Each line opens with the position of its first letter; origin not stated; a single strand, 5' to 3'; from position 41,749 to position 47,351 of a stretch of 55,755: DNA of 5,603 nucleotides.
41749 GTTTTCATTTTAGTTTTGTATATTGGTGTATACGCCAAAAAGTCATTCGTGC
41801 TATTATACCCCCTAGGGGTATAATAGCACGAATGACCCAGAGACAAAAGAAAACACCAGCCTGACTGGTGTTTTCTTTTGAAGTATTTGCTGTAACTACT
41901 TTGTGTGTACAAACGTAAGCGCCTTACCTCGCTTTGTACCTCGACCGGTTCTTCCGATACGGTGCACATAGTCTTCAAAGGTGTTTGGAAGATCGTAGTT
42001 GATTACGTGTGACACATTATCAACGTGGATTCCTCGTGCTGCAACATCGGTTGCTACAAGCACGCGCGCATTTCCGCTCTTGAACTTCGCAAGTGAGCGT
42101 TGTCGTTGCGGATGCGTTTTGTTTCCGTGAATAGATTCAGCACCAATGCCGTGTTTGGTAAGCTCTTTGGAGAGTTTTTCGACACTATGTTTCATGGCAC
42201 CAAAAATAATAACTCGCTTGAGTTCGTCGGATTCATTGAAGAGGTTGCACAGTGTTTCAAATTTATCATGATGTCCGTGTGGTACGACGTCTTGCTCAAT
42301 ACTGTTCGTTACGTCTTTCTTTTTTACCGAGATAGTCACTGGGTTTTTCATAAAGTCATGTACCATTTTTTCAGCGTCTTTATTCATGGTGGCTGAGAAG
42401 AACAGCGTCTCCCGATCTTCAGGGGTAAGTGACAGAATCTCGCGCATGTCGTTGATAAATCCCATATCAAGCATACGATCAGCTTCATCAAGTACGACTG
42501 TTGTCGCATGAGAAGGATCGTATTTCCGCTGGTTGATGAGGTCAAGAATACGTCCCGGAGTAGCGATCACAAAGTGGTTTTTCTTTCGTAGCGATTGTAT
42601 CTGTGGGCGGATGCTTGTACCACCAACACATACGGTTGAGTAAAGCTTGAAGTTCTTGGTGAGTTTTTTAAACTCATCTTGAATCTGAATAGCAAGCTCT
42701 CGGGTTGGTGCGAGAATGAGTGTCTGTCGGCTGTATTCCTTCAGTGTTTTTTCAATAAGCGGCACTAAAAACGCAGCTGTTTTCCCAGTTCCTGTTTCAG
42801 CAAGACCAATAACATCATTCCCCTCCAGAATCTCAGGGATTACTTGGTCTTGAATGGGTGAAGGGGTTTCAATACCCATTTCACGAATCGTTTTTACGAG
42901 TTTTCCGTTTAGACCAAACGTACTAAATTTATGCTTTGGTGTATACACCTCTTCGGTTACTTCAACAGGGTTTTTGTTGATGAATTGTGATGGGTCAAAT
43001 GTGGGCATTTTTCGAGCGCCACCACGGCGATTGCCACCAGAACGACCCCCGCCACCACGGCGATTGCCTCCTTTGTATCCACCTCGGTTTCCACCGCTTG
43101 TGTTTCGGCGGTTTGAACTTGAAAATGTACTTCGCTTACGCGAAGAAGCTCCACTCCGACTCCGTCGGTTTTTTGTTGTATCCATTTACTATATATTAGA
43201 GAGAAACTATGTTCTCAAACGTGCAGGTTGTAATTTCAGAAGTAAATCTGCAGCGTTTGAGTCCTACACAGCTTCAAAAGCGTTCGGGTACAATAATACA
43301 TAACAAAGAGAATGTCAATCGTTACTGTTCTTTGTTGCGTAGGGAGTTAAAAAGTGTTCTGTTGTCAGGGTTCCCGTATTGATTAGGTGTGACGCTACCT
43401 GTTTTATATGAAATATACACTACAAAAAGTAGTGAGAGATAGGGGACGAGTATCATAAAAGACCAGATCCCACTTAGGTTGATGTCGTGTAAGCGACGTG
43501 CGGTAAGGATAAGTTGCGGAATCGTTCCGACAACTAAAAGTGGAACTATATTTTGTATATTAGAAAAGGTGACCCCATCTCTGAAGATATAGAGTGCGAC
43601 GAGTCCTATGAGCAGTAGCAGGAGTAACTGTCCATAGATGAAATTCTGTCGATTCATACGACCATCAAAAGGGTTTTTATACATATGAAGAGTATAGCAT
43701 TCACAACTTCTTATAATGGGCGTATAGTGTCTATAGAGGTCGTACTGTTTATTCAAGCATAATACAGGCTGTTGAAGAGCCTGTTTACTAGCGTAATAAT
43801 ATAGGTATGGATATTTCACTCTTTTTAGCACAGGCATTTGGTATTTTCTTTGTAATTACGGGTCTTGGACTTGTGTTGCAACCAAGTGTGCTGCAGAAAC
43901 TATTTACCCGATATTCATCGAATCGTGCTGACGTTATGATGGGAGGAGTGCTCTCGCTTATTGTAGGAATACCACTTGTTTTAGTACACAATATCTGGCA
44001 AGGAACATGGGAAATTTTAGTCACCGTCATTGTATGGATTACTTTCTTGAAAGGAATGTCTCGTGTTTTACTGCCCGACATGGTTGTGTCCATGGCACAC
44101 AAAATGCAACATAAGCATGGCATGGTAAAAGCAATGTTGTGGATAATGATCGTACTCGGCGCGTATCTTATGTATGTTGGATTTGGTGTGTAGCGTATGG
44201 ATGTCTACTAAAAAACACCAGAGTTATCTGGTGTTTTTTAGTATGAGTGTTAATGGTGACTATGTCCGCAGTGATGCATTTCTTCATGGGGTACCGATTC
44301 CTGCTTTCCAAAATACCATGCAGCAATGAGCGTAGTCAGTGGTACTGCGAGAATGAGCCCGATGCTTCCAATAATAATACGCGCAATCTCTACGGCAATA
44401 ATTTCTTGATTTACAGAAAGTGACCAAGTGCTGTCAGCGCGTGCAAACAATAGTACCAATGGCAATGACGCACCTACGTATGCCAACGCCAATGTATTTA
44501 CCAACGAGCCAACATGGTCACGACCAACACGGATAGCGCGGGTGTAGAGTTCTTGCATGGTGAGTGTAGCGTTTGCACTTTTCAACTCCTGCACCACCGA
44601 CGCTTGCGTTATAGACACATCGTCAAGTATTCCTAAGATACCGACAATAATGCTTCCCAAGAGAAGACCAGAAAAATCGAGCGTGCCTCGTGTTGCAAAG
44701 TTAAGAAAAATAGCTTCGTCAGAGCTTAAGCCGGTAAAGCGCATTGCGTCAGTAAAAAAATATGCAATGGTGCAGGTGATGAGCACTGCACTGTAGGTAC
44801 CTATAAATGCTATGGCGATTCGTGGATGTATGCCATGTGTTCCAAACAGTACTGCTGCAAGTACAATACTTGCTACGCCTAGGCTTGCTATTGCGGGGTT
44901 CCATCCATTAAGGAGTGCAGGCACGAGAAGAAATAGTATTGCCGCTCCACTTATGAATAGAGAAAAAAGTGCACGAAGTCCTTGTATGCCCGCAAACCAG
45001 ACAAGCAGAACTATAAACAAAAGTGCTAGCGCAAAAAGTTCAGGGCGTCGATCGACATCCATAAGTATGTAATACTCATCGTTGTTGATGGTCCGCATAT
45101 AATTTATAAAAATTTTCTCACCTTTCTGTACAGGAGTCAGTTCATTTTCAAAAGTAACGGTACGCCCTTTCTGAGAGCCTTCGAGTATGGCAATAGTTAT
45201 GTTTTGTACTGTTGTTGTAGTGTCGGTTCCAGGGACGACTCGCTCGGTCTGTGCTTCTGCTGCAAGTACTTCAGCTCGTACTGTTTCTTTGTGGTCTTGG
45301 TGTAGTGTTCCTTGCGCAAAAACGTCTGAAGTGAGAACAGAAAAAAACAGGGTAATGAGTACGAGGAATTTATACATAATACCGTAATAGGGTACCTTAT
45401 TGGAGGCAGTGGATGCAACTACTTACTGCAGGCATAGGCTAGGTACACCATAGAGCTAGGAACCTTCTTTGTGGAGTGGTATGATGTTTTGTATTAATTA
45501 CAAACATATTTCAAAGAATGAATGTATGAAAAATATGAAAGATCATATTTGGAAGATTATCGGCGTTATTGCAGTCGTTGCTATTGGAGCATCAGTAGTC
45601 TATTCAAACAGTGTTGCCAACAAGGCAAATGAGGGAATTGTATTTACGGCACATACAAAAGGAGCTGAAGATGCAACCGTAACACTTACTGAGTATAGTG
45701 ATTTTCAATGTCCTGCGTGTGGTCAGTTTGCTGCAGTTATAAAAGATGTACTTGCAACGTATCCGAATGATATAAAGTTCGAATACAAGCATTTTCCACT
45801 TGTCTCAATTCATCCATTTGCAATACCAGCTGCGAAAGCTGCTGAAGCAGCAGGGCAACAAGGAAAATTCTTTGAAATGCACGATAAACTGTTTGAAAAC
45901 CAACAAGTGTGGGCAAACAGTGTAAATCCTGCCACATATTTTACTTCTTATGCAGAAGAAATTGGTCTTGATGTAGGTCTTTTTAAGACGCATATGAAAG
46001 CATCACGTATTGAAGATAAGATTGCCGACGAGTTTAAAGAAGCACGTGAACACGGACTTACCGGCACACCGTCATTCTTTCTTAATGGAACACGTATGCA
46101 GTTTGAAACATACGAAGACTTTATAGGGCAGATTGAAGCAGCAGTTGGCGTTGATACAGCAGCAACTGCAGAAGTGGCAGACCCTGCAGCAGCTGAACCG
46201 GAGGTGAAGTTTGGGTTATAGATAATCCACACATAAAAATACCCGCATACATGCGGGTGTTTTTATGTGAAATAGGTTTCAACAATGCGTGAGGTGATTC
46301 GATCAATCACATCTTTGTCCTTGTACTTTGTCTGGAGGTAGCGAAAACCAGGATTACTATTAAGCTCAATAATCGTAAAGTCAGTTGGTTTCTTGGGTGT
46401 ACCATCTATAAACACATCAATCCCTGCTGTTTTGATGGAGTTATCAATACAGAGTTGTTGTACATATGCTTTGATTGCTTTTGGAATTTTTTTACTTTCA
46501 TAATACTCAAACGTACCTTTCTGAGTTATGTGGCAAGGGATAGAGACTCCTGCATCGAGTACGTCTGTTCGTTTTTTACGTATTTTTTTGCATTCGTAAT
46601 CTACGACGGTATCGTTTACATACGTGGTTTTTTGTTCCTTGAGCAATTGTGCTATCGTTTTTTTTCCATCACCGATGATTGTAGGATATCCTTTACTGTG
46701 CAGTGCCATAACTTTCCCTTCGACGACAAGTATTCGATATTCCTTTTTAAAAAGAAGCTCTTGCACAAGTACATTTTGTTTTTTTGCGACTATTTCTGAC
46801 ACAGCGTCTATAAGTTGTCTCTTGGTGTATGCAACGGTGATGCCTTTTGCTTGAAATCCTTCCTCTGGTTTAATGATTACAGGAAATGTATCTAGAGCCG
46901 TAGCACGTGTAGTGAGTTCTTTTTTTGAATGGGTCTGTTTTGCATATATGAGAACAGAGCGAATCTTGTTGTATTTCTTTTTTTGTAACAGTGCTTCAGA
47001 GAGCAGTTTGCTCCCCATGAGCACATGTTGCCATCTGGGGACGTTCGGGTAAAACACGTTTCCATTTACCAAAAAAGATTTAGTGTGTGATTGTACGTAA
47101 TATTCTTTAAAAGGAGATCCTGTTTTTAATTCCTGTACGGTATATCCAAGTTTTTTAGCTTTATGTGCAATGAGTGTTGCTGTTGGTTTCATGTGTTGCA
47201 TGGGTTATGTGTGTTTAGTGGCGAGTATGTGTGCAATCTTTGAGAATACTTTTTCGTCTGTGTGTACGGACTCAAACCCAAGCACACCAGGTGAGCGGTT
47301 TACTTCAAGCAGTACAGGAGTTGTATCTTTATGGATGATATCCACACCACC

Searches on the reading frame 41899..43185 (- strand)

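Call 63: search_protein_families(library=pfam, proteins=[window:41899-43185:-], max_evalue=0.001)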
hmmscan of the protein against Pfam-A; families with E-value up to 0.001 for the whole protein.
window:41899-43185:- (429 aa): 4 families
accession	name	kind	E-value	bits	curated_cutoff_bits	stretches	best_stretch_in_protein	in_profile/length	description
PF00270.35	DEAD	-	5.1e-50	169.9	26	1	109-273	1-166/167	DEAD/DEAH box helicase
PF00271.37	Helicase_C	-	6.2e-32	110.6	23.5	1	307-415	1-108/110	Helicase conserved C-terminal domain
PF04851.21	ResIII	-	2.5e-11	44.2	22.5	1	128-268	29-163/164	Type III restriction enzyme, res subunit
PF07652.20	Flavi_DEAD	-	0.00092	19.7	21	0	131-180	13-61/148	Flavivirus DEAD domain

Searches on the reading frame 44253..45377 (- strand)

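Call 63: search_protein_families(library=pfam, proteins=[window:44253-45377:-], max_evalue=0.001)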
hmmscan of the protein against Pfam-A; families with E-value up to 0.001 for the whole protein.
window:44253-45377:- (375 aa): 1 family
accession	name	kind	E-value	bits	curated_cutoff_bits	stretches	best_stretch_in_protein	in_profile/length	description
PF07907.16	YibE_F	-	3e-69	233.7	27.2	1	114-354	1-241/241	YibE/F-like protein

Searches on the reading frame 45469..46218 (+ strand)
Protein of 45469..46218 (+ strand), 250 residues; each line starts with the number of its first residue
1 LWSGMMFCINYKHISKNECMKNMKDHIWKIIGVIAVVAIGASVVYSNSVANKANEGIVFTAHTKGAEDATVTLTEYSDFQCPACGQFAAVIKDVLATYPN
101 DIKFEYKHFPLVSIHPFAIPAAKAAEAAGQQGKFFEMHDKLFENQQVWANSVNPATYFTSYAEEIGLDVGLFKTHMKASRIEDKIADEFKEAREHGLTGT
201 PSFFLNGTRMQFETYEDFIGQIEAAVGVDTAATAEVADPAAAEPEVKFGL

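Call 63: search_protein_families(library=pfam, proteins=[window:45469-46218:+], max_evalue=0.001)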
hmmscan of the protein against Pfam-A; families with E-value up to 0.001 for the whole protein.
window:45469-46218:+ (250 aa): 2 families
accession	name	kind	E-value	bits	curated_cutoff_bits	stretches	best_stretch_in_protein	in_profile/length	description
PF13462.12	Thioredoxin_4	-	3.5e-26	92.8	23.2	1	61-223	5-164/165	Thioredoxin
PF01323.26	DSBA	-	3.4e-17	63.3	25.6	2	123-210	90-176/191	DSBA-like thioredoxin domain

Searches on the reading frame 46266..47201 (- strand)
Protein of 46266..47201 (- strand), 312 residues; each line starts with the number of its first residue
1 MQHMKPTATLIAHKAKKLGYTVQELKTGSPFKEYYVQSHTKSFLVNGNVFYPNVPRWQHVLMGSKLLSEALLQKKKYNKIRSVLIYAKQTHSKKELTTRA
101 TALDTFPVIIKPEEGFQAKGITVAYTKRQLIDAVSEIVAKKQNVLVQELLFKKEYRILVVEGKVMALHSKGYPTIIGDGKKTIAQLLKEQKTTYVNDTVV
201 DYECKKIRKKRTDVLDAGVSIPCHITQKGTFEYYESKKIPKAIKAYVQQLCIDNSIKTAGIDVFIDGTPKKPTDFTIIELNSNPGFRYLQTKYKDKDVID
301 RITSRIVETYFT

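Call 63: search_protein_families(library=pfam, proteins=[window:46266-47201:-], max_evalue=0.001)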
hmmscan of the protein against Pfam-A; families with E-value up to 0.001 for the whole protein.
window:46266-47201:- (312 aa): 4 families
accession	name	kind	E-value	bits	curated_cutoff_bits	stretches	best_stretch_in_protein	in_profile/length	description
PF07478.18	Dala_Dala_lig_C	-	9.3e-08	32.2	24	1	84-286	15-178/204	D-ala D-ala ligase C-terminus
PF08443.16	RimK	-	4.2e-07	30.2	21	1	65-166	4-101/188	RimK-like ATP-grasp domain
PF18299.6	R2K_2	-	0.00017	21.9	26.2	1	102-202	16-115/147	ATP-grasp domain, R2K clade family 2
PF13535.11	ATP-grasp_4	-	0.00068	19.7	27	0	106-167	3-68/160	ATP-grasp domain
